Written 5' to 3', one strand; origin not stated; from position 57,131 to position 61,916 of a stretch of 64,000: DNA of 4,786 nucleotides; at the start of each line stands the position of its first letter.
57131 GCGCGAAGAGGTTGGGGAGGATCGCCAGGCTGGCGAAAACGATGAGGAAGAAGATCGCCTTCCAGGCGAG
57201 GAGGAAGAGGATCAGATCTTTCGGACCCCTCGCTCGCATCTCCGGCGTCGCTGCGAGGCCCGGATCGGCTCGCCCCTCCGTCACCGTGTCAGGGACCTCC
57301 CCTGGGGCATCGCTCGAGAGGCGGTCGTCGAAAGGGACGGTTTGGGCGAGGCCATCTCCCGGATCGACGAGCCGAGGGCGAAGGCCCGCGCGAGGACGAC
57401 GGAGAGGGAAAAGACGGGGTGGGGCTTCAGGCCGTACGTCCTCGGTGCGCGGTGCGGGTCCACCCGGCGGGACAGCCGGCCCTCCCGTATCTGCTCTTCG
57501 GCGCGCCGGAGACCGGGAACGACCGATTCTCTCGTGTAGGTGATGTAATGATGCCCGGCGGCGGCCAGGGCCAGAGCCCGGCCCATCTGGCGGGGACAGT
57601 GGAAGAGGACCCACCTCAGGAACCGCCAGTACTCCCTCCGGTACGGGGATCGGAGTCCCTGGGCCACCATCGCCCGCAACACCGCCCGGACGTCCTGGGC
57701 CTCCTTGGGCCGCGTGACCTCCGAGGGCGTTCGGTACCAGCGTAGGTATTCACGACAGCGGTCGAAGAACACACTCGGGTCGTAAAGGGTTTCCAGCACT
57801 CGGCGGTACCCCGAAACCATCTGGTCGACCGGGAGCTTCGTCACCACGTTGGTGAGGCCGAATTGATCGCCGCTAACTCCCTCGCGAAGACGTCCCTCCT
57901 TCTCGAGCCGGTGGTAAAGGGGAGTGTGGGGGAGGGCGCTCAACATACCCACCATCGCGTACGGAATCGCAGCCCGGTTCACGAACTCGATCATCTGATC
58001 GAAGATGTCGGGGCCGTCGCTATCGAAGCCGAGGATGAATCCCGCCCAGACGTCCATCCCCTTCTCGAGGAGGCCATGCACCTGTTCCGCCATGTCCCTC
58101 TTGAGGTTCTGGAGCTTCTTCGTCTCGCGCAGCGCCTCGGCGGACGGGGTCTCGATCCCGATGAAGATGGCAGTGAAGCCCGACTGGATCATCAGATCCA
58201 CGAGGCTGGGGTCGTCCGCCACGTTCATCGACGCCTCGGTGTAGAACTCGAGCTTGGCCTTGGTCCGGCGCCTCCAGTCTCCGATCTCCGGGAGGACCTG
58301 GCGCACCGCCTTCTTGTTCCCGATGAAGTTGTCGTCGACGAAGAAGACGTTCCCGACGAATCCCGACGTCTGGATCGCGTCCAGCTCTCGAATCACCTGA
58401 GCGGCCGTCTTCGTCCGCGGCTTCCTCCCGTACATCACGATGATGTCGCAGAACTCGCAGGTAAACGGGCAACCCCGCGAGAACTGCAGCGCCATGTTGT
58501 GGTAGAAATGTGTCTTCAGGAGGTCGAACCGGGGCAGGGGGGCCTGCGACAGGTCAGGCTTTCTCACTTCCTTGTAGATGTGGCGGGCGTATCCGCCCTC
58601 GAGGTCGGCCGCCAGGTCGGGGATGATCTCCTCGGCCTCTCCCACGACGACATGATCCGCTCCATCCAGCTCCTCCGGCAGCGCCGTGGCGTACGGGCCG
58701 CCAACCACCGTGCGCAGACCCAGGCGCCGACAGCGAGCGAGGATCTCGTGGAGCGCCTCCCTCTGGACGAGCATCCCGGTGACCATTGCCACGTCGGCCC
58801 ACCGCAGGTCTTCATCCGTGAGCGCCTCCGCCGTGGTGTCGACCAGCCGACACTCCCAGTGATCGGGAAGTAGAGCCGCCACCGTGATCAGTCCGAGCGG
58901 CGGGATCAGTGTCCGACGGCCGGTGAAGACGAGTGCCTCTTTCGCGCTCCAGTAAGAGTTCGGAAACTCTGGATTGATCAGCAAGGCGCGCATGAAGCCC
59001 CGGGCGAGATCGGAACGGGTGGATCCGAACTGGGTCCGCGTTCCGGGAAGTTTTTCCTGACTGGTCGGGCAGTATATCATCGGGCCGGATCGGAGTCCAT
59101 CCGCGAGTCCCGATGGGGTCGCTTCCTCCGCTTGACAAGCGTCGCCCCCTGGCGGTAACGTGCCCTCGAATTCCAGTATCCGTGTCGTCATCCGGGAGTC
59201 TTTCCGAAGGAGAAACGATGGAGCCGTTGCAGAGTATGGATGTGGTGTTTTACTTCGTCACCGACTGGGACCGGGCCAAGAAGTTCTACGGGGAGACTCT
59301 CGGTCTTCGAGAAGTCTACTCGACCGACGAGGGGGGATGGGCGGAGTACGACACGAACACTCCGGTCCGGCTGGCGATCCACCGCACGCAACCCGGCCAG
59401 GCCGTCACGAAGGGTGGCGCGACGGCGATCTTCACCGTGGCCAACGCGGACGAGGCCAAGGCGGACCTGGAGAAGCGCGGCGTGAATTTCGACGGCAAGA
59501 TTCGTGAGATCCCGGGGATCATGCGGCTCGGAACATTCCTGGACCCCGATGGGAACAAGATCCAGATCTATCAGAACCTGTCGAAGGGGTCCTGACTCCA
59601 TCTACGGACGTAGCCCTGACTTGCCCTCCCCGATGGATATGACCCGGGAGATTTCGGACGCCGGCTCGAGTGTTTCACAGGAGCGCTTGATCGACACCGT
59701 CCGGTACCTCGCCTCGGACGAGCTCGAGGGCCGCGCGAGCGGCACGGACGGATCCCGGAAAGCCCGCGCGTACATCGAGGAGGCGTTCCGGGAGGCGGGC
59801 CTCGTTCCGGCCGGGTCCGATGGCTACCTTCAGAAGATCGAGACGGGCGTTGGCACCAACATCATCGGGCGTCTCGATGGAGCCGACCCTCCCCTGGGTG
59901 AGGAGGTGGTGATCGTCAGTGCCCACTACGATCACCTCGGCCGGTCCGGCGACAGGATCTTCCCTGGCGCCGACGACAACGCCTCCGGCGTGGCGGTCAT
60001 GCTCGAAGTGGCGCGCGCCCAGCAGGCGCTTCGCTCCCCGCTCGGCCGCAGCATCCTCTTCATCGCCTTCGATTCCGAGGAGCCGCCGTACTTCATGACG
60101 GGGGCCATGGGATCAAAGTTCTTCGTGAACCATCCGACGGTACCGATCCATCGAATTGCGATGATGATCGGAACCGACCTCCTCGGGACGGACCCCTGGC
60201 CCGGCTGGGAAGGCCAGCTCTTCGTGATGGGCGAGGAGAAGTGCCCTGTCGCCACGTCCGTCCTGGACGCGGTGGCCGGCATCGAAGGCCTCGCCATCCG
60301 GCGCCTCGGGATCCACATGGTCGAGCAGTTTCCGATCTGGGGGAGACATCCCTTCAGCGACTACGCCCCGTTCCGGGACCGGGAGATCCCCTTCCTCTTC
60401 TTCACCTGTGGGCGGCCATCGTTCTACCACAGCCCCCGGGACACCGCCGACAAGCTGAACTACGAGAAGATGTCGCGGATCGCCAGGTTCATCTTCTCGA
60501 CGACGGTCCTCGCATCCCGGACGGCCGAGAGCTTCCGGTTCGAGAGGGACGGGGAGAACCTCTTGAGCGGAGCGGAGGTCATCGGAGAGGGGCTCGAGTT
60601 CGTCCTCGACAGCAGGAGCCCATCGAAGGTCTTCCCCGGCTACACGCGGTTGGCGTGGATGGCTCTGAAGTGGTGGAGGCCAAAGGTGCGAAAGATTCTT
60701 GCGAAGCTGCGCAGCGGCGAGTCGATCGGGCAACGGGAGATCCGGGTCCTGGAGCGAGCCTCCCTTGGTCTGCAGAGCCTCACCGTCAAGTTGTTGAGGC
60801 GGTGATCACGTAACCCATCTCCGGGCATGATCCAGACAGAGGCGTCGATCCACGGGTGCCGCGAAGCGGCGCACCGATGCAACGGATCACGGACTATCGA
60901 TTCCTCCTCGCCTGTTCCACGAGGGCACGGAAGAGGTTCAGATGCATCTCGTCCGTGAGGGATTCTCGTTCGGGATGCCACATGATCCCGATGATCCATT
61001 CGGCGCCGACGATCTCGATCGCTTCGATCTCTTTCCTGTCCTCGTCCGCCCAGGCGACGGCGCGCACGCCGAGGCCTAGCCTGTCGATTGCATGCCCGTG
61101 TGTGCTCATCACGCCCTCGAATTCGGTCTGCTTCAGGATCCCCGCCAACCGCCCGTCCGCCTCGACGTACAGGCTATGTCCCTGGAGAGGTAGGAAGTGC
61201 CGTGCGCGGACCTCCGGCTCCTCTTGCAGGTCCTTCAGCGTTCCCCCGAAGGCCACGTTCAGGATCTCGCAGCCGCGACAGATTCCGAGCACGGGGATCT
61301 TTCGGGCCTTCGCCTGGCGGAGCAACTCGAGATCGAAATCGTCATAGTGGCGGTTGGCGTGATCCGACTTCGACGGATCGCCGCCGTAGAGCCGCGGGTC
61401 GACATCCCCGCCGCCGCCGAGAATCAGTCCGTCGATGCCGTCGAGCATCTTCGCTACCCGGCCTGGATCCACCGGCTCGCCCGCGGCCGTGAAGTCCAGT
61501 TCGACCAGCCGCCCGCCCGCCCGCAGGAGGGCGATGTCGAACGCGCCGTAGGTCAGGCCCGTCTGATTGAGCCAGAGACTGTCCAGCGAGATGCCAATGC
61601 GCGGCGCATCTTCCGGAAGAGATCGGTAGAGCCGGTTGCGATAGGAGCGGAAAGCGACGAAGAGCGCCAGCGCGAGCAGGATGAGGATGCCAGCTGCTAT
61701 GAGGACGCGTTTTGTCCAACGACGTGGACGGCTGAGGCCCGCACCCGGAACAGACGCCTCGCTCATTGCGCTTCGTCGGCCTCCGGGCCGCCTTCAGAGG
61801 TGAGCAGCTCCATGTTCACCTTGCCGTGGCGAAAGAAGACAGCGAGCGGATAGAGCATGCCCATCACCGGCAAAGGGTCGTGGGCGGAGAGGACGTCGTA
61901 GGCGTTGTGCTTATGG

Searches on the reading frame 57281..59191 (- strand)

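Call 41: search_protein_families(library=pfam, proteins=[window:57281-59191:-], max_evalue=0.0001)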
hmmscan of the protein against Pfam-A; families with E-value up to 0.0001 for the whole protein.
window:57281-59191:- (636 aa): 3 families
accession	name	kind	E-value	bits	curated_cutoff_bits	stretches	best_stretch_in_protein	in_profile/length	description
PF13282.11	DUF4070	-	3e-37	128.3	22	1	423-555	1-137/144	Domain of unknown function (DUF4070)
PF04055.27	Radical_SAM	-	1.3e-13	51.9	29.5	1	236-404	2-166/166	Radical SAM superfamily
PF02310.24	B12-binding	-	5.5e-11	42.8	32.1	1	94-193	10-120/121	B12 binding domain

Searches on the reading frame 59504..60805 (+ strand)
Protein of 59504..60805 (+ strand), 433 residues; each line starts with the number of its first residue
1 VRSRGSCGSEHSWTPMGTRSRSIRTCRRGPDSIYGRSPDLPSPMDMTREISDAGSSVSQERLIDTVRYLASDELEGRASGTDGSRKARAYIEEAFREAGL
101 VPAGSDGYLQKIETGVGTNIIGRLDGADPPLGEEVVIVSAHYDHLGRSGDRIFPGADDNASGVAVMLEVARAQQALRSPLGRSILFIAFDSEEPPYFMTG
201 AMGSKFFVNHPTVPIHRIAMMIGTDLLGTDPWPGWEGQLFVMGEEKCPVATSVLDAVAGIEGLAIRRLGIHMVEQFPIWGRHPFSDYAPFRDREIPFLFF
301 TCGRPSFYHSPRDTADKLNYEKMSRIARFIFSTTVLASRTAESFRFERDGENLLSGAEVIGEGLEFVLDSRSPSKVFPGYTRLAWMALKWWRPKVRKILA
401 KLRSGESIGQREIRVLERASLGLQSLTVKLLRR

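Call 41: search_protein_families(library=pfam, proteins=[window:59504-60805:+], max_evalue=0.0001)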
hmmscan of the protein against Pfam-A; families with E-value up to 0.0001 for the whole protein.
window:59504-60805:+ (433 aa): 1 family
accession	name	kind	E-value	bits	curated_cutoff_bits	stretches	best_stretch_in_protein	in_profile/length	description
PF04389.22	Peptidase_M28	-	1.7e-33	116.4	21.3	1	119-332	1-191/193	Peptidase family M28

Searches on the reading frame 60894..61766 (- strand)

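Call 41: search_protein_families(library=pfam, proteins=[window:60894-61766:-], max_evalue=0.0001)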
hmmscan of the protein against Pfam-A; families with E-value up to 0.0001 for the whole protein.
window:60894-61766:- (290 aa): 2 families
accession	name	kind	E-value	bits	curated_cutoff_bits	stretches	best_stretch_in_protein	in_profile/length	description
PF07722.19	Peptidase_C26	-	1.7e-38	133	20.5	1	100-266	48-219/219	Peptidase C26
PF00117.34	GATase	-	1.2e-11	45.1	22.8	1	144-274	60-180/190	Glutamine amidotransferase class-I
